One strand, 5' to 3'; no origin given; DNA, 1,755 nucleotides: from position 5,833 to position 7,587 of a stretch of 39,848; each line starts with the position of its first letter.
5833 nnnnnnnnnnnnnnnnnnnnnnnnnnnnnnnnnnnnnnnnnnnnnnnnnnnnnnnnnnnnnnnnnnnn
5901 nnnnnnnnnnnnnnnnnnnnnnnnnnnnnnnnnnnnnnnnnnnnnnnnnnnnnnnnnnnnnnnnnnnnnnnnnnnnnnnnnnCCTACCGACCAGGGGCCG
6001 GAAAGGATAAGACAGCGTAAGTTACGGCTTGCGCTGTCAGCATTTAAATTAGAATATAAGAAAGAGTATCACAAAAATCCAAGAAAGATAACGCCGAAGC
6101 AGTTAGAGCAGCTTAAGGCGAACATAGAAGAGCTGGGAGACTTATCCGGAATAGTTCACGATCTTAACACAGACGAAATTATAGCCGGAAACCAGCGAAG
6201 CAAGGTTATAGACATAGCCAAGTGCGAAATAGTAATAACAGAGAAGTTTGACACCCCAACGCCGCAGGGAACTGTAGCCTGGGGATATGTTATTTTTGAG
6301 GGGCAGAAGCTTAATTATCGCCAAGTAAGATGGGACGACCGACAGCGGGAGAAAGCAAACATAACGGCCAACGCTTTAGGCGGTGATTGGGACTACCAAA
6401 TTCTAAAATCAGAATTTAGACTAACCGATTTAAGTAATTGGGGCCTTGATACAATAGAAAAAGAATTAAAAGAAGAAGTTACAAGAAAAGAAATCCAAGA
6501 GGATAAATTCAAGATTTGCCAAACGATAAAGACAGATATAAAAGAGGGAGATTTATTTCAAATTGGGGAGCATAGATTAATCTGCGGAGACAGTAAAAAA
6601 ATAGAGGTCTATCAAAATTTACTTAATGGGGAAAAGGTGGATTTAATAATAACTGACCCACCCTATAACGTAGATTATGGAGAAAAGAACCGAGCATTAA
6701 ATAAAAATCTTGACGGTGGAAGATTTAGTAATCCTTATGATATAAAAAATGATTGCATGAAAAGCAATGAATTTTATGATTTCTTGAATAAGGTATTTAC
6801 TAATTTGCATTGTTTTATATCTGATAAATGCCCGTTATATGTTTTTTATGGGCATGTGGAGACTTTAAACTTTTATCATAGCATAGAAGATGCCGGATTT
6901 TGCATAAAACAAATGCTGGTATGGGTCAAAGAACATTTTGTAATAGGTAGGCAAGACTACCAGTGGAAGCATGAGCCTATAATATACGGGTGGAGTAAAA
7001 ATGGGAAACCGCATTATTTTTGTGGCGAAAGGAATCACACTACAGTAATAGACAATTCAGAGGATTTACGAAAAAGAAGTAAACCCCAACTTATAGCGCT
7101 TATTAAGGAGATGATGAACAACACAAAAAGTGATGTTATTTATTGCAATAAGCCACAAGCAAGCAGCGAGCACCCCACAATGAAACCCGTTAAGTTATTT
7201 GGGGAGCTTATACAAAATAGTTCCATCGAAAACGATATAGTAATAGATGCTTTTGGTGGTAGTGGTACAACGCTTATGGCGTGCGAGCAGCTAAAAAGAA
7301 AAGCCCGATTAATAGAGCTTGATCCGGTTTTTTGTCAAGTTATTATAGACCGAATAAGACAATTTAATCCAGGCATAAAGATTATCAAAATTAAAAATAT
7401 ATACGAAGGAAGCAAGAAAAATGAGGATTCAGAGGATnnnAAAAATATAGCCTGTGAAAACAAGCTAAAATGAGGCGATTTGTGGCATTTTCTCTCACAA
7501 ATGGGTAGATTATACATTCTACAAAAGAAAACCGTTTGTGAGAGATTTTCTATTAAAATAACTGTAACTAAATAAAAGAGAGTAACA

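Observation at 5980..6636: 218-codon ParB-like reading frame with no start codon, in frame behind the TAA of the Tad2-like gene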

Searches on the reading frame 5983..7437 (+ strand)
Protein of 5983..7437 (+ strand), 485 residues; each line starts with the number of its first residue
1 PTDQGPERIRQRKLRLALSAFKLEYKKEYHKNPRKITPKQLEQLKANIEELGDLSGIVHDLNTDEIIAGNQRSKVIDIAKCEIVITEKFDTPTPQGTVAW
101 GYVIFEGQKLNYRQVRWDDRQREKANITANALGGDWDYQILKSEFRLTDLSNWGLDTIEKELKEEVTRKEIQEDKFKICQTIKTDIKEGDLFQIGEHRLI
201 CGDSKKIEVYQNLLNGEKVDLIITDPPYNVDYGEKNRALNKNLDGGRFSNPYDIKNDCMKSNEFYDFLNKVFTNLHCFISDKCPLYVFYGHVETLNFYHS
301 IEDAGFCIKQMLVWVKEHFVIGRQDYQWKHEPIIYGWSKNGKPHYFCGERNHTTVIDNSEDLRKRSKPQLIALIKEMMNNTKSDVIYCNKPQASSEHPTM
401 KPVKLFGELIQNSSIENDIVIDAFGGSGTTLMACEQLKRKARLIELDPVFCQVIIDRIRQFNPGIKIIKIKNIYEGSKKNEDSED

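Call 6: search_protein_families(library=pfam, proteins=[window:5983-7437:+], max_evalue=0.01)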
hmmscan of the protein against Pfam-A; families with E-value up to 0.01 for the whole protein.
window:5983-7437:+ (485 aa): 2 families
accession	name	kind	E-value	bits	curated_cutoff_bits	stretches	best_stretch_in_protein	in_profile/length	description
PF01555.25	N6_N4_Mtase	-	5.3e-31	108.7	26.7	1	219-454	1-219/221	DNA methylase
PF03602.21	Cons_hypoth95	-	2.8e-07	30.8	24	0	392-463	17-89/182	Conserved hypothetical protein 95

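Call 7: find_homologous_proteins(query=window:5983-7437:+, max_evalue=0.00001)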
Query window:5983-7437:+ (485 aa): 7716 proteins with E <= 0.00001 among 8000 candidates; the best 120 are listed.
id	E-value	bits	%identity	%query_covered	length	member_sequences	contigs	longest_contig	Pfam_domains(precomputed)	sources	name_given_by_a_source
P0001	9.7e-291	983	93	95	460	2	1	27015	PF03602.22,PF01555.25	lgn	-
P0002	2.7e-265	899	82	95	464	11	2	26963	PF03602.22,PF01555.25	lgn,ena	-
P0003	2.9e-242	823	79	93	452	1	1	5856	PF03602.22,PF01555.25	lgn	-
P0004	2.4e-238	810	77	93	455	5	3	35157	PF03602.22,PF01555.25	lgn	-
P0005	2.0e-237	807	76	93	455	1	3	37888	PF03602.22,PF01555.25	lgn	-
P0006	3.3e-227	773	73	93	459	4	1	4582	PF01555.25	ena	-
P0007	5.7e-222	756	71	93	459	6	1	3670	PF01555.25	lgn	-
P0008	6.3e-221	752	71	93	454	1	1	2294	PF01555.25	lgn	-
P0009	3.3e-182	625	100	55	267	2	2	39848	PF01555.25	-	-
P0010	9.9e-167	574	71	71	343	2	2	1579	PF01555.25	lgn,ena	-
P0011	3.8e-131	456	52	92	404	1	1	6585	PF01555.25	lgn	-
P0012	2.5e-130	454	51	92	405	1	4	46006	PF01555.25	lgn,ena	-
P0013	1.1e-117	412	47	89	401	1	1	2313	PF01555.25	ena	-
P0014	7.8e-114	399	48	90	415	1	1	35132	PF03602.22,PF01555.25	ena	-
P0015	1.2e-109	385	44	92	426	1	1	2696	PF03602.22,PF01555.25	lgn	-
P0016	2.0e-99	352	40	92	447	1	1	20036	PF03602.22,PF01555.25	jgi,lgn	jgi:DNA modification methylase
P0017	4.7e-99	351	47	72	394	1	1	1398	PF01555.25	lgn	-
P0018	2.4e-98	348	42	90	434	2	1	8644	PF02195.27,PF01555.25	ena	-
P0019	3.7e-98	348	47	72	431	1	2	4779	PF02195.27,PF01555.25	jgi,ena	jgi:DNA modification methylase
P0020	6.7e-98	347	47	72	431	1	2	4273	PF02195.27,PF01555.25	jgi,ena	jgi:site-specific DNA-methyltransferase (adenine-specific)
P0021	7.2e-98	347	47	72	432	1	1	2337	PF02195.27,PF01555.25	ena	-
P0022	8.5e-98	346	41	93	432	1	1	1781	PF02195.27,PF01555.25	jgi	-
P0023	1.3e-97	346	46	72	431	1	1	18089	PF02195.27,PF01555.25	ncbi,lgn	-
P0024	1.7e-97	345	47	72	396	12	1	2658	PF01555.25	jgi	jgi:site-specific DNA-methyltransferase (adenine-specific)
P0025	2.0e-97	345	46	72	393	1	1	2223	PF01555.25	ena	-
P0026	2.1e-97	345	41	90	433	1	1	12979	PF02195.27,PF01555.25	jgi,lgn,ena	-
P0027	2.3e-97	345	42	90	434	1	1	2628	PF02195.27,PF01555.25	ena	-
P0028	4.9e-97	344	42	90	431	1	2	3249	PF02195.27,PF01555.25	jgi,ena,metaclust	metaclust:\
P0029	1.0e-96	343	47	72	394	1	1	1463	PF01555.25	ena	-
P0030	1.3e-96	342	46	72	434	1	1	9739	PF02195.27,PF01555.25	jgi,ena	jgi:site-specific DNA-methyltransferase (adenine-specific)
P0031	2.2e-96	342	41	93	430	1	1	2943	PF02195.27,PF01555.25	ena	-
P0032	1.3e-95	339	43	93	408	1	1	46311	PF01555.25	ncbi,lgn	-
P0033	2.8e-95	338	43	89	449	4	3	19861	PF01555.25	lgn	-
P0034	6.6e-94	334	39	89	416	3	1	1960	PF01555.25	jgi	jgi:DNA modification methylase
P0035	8.9e-94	333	41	91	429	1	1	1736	PF02195.27,PF01555.25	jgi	jgi:site-specific DNA-methyltransferase (adenine-specific)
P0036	1.3e-93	333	45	72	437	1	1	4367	PF02195.27,PF01555.25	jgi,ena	jgi:site-specific DNA-methyltransferase (adenine-specific)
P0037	2.9e-93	331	40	88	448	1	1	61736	PF02195.27,PF01555.25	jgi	jgi:DNA modification methylase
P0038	5.3e-93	331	41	91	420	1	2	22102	PF01555.25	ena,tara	tara:strand:+ start:886 stop:2148 length:1263 start_codon:yes stop_codon:yes gene_type:complete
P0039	7.3e-93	330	41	90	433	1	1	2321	PF02195.27,PF01555.25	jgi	-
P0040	9.0e-92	326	46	72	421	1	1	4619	PF02195.27,PF01555.25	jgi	-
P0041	1.4e-91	326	37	94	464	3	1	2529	PF01555.25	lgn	-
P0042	3.7e-91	324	40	93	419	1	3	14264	PF02195.27,PF01555.25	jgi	-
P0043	5.2e-91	324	45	72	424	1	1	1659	PF02195.27,PF01555.25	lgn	-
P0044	9.1e-91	323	40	89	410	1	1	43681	PF01555.25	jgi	jgi:site-specific DNA-methyltransferase (adenine-specific)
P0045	9.7e-91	323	39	93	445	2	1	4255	PF02195.27,PF01555.25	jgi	jgi:DNA modification methylase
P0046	1.2e-90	323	41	92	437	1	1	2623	PF02195.27,PF01555.25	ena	-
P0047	1.7e-90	322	45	72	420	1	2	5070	PF02195.27,PF01555.25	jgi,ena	jgi:site-specific DNA-methyltransferase (adenine-specific)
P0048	1.9e-90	322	45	72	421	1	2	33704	PF02195.27,PF01555.25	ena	-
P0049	1.9e-90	322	44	72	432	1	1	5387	PF02195.27,PF01555.25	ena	-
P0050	2.2e-90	322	44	72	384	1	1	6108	PF01555.25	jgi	-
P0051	3.2e-90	321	41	90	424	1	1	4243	PF02195.27,PF01555.25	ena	-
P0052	3.8e-90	321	44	72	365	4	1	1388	PF01555.25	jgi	jgi:site-specific DNA-methyltransferase (adenine-specific)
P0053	4.0e-90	321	40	90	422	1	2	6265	PF02195.27,PF01555.25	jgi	-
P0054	5.9e-90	321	41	90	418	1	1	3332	PF02195.27,PF01555.25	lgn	-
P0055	7.2e-90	320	45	72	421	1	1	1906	PF02195.27,PF01555.25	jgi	-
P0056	8.9e-90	320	45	71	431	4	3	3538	PF02195.27,PF01555.25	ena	-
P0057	1.5e-89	319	40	90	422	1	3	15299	PF02195.27,PF01555.25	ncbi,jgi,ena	jgi:site-specific DNA-methyltransferase (adenine-specific)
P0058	1.5e-89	319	41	88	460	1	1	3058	PF01555.25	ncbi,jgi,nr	ncbi:MAG: hypothetical protein LBS25_06880 [Candidatus Symbiothrix sp.]|jgi:DNA modification methyla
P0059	2.2e-89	319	40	90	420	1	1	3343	PF02195.27,PF01555.25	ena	-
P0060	2.3e-89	319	44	71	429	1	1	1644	PF01555.25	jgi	jgi:DNA modification methylase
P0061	2.4e-89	318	45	72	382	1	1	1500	PF01555.25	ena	-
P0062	2.5e-89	318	44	72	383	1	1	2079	PF01555.25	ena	-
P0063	2.6e-89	318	40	93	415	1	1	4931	PF01555.25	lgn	-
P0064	2.6e-89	318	40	90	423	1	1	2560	PF02195.27,PF01555.25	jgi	jgi:DNA modification methylase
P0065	3.0e-89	318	39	90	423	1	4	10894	PF02195.27,PF01555.25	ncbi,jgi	jgi:site-specific DNA-methyltransferase (adenine-specific)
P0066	3.0e-89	318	39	93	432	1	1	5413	PF02195.27,PF01555.25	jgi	jgi:site-specific DNA-methyltransferase (adenine-specific)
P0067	3.1e-89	318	41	91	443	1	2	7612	PF03602.22,PF01555.25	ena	-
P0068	4.0e-89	318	40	90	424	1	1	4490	PF01555.25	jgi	jgi:DNA modification methylase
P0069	4.0e-89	318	40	90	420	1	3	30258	PF02195.27,PF01555.25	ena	-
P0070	4.0e-89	318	40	90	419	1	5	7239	PF02195.27,PF01555.25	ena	-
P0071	4.4e-89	318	40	90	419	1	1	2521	PF02195.27,PF01555.25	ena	-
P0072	5.1e-89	317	39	93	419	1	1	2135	PF02195.27,PF01555.25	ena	-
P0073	5.3e-89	317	40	91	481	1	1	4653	PF02195.27,PF01555.25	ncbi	-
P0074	5.9e-89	317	38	93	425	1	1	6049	PF02195.27,PF01555.25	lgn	-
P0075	6.0e-89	317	40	93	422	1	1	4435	PF02195.27,PF01555.25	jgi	jgi:site-specific DNA-methyltransferase (adenine-specific)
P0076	6.3e-89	317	41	90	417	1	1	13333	PF02195.27,PF01555.25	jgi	jgi:DNA modification methylase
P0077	6.6e-89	317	39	92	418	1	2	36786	PF02195.27,PF01555.25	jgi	jgi:DNA modification methylase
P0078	7.0e-89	317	38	91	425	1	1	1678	PF02195.27,PF01555.25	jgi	jgi:site-specific DNA-methyltransferase (adenine-specific)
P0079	7.6e-89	317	40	90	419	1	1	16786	PF02195.27,PF01555.25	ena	-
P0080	8.5e-89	317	39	90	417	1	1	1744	PF02195.27,PF01555.25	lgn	-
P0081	8.8e-89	317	40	93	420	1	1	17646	PF02195.27,PF01555.25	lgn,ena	-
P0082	8.9e-89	317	40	90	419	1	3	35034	PF02195.27,PF01555.25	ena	-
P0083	9.5e-89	317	40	90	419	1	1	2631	PF02195.27,PF01555.25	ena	-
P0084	9.7e-89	316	41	90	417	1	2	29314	PF02195.27,PF01555.25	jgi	jgi:DNA modification methylase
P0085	1.1e-88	316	43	74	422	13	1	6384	PF02195.27,PF01555.25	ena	-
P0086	1.2e-88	316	41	90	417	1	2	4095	PF02195.27,PF01555.25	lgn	-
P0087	1.3e-88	316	44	72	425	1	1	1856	PF02195.27,PF01555.25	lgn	-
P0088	1.4e-88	316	45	72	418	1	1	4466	PF02195.27,PF01555.25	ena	-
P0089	1.8e-88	316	40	90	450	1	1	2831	PF01555.25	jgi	jgi:DNA modification methylase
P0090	1.9e-88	316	39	93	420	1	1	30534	PF02195.27,PF01555.25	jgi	-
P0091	2.1e-88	315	44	72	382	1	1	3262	PF01555.25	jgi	-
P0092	2.2e-88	315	39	93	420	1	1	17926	PF02195.27,PF01555.25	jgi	-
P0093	2.3e-88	315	39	90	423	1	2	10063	PF02195.27,PF01555.25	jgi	jgi:site-specific DNA-methyltransferase (adenine-specific)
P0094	2.4e-88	315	39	93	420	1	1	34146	PF02195.27,PF01555.25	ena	-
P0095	2.8e-88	315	39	90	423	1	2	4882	PF02195.27,PF01555.25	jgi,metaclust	metaclust:\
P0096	2.8e-88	315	44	72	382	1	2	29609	PF01555.25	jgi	-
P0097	2.8e-88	315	39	93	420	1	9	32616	PF02195.27,PF01555.25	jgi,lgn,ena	jgi:DNA modification methylase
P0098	2.9e-88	315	40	90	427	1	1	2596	PF02195.27,PF01555.25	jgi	-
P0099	3.0e-88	315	39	93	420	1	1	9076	PF02195.27,PF01555.25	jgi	-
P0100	3.1e-88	315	39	93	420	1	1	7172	PF02195.27,PF01555.25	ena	-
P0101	3.4e-88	315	44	72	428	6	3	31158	PF02195.27,PF01555.25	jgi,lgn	-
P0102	4.0e-88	314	39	89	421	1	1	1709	PF01555.25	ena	-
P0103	4.2e-88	314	45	73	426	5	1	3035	PF02195.27,PF01555.25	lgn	-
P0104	4.3e-88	314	40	90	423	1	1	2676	PF02195.27,PF01555.25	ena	-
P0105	4.4e-88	314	39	92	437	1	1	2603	PF02195.27,PF01555.25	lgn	-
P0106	4.6e-88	314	44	73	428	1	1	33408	PF02195.27,PF01555.25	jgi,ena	jgi:site-specific DNA-methyltransferase (adenine-specific)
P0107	4.8e-88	314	39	93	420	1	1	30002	PF02195.27,PF01555.25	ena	-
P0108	4.8e-88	314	39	89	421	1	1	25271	PF01555.25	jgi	jgi:DNA modification methylase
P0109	5.4e-88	314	39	90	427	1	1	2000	PF02195.27,PF01555.25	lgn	-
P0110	5.5e-88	314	42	72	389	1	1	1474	PF01555.25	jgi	jgi:site-specific DNA-methyltransferase (adenine-specific)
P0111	5.7e-88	314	45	73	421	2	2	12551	PF02195.27,PF01555.25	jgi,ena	jgi:site-specific DNA-methyltransferase (adenine-specific)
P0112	6.0e-88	314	40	90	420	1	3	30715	PF02195.27,PF01555.25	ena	-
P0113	6.2e-88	314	45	72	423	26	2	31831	PF02195.27,PF01555.25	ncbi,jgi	jgi:site-specific DNA-methyltransferase (adenine-specific)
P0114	6.4e-88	314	39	93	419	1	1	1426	PF02195.27,PF01555.25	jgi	jgi:site-specific DNA-methyltransferase (adenine-specific)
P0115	6.5e-88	314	39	93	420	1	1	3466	PF02195.27,PF01555.25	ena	-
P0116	6.5e-88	314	38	90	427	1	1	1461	PF02195.27,PF01555.25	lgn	-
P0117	7.3e-88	314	39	91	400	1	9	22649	PF03602.22,PF02195.27,PF01555.25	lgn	-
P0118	8.7e-88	313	50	60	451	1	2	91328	PF01555.25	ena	-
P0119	9.5e-88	313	40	93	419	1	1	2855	PF02195.27,PF01555.25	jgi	jgi:site-specific DNA-methyltransferase (adenine-specific)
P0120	1.1e-87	313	40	93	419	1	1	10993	PF02195.27,PF01555.25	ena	-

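Call 9: find_encoding_contigs(protein=P0001, flank=10000, max_places=6)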
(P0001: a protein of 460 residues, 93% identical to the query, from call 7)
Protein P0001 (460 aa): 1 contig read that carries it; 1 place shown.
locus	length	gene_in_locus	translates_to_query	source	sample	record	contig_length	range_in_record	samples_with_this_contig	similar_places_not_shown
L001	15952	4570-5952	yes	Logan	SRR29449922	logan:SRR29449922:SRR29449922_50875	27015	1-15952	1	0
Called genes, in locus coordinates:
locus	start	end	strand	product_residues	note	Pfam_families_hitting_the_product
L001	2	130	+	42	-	?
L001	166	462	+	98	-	-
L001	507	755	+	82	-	-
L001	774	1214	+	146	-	-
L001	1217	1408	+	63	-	-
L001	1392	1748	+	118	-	-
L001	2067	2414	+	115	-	-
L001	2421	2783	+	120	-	-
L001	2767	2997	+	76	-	-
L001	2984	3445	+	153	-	PF04266:ASCH (weak)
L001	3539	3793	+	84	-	-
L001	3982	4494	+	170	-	PF11195:Tad2-like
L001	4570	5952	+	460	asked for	PF03602:Cons_hypoth95 (faint), PF01555:N6_N4_Mtase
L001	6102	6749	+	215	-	-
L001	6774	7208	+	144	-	-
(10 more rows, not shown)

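Call 10: find_encoding_contigs(protein=P0009, flank=10000, max_places=6)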
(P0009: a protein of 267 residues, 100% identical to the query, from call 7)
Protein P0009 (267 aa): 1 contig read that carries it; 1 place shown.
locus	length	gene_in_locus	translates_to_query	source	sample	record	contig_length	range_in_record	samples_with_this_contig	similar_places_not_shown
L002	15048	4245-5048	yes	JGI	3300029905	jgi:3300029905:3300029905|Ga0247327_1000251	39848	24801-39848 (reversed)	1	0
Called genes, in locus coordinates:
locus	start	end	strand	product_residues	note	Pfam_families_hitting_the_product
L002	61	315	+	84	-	-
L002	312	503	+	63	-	-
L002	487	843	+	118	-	-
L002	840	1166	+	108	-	-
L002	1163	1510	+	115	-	-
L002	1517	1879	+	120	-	-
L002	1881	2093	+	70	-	-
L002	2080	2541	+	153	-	PF04266:ASCH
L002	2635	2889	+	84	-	-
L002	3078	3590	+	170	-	PF11195:Tad2-like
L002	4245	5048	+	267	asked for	PF01555:N6_N4_Mtase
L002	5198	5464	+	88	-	-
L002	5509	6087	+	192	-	-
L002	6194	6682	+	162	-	PF20901:Sf6_terminase (weak), PF13518:HTH_28 (weak)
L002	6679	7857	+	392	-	PF03237:Terminase_6N (weak), PF04466:Terminase_3, PF17288:Terminase_3C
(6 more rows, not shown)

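Call 12: find_encoding_contigs(protein=P0002, flank=6000, max_places=4)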
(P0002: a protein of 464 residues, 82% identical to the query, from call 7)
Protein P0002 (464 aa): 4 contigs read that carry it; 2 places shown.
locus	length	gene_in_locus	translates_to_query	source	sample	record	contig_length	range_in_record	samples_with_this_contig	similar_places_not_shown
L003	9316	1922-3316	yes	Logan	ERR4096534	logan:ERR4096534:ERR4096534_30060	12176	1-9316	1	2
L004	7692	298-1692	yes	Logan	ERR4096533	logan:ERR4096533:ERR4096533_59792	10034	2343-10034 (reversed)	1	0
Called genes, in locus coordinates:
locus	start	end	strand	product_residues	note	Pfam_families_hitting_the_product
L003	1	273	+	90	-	?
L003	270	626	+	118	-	PF26890:Phage_HP1_YO09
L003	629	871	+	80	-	-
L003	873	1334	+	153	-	PF04266:ASCH (weak)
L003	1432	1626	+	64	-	-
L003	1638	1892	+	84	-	-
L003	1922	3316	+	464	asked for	PF03602:Cons_hypoth95 (faint), PF01555:N6_N4_Mtase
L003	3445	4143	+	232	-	-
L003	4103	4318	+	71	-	-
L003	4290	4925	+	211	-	PF10544:T5orf172, PF13455:MUG113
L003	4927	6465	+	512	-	PF03237:Terminase_6N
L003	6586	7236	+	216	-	-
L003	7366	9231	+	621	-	-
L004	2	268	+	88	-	?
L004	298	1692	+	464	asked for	PF03602:Cons_hypoth95 (faint), PF01555:N6_N4_Mtase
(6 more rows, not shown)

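Call 13: find_encoding_contigs(protein=P0004, flank=6000, max_places=4)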
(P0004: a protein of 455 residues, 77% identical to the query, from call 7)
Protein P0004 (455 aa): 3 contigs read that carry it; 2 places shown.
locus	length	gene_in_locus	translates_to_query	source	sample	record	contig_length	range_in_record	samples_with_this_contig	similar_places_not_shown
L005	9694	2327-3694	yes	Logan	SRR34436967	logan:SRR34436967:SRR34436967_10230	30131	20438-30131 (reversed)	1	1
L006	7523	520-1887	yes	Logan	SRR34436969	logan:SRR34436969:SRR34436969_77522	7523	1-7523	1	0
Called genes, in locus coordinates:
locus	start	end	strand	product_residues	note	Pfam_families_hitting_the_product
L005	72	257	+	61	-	-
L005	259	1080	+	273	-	PF26890:Phage_HP1_YO09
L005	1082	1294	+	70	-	-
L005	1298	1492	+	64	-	-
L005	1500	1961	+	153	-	PF04266:ASCH (weak)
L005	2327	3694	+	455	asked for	PF03602:Cons_hypoth95 (faint), PF01555:N6_N4_Mtase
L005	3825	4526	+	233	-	-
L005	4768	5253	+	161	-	PF10544:T5orf172, PF13455:MUG113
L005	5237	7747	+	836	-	PF14528:LAGLIDADG_3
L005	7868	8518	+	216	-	-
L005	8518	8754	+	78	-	-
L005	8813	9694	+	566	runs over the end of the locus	-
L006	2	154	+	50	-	?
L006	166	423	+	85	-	-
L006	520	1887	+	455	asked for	PF03602:Cons_hypoth95 (faint), PF01555:N6_N4_Mtase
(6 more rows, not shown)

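Call 14: find_encoding_contigs(protein=P0005, flank=6000, max_places=4)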
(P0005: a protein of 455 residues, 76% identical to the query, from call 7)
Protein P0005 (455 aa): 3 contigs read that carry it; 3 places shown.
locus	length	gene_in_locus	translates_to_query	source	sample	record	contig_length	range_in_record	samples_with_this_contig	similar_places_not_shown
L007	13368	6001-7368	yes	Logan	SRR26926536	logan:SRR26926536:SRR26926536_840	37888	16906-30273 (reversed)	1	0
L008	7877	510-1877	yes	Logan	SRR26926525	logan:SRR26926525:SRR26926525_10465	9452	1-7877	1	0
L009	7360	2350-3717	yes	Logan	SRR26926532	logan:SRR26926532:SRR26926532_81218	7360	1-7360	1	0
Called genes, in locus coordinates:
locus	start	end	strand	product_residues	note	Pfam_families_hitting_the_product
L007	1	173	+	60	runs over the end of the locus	PF12843:QSregVF_b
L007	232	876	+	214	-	-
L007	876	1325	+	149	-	-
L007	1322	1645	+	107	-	-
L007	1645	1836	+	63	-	-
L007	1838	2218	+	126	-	-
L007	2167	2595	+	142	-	-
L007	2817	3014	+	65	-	PF24703:DUF7666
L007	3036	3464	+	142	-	-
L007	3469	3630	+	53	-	-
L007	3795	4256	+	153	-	PF04266:ASCH (weak)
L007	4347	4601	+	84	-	-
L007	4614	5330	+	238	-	PF21825:Sequestin, PF11195:Tad2-like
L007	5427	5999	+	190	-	PF07463:NUMOD4 (weak), PF13392:HNH_3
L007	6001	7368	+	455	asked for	PF03602:Cons_hypoth95 (faint), PF01555:N6_N4_Mtase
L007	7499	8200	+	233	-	-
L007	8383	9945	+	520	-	PF03237:Terminase_6N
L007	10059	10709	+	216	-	-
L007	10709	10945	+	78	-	-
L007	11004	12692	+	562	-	-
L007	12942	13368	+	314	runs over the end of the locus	PF06810:Phage_scaffold (faint)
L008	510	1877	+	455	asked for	PF03602:Cons_hypoth95 (faint), PF01555:N6_N4_Mtase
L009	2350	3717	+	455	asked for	PF03602:Cons_hypoth95 (faint), PF01555:N6_N4_Mtase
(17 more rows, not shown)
